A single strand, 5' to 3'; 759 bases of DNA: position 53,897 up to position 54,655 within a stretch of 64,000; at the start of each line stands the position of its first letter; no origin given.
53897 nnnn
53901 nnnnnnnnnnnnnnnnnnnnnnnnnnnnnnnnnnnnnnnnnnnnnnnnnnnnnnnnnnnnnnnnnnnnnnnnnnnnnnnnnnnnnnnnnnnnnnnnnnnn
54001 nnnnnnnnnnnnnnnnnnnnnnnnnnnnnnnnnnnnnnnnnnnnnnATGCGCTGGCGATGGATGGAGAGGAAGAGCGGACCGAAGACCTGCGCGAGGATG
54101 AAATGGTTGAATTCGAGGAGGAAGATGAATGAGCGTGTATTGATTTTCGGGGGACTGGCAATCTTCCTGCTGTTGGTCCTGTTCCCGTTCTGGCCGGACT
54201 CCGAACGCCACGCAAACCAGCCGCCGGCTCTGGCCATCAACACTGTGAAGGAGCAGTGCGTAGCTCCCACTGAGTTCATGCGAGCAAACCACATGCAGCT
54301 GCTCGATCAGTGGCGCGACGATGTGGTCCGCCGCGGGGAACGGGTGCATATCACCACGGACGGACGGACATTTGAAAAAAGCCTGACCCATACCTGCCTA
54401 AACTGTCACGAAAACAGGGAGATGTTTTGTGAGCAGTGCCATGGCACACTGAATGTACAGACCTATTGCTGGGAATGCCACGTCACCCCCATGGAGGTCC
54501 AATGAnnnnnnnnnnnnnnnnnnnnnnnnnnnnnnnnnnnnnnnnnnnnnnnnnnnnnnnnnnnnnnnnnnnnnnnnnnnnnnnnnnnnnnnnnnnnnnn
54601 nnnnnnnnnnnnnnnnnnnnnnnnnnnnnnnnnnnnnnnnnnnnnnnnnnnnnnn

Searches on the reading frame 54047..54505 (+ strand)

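Call 19: search_protein_families(library=pfam, proteins=[window:54047-54505:+], max_evalue=0.001)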
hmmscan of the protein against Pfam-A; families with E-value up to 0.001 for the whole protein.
window:54047-54505:+ (152 aa): 0 families

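Call 71: search_protein_families(library=pfam, proteins=[window:54125-54505:+], max_evalue=1)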
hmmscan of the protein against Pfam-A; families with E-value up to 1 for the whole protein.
window:54125-54505:+ (126 aa): 3 families
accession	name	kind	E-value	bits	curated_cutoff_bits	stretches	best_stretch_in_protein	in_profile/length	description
PF15225.11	IL32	-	0.076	13.8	27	1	58-117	4-57/100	Interleukin 32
PF07191.17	Zn_ribbon_6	-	0.18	12.2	25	1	95-119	12-36/67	Double zinc ribbon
PF12773.13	DZR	-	0.42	11.3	27.3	0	91-119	4-31/45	Double zinc ribbon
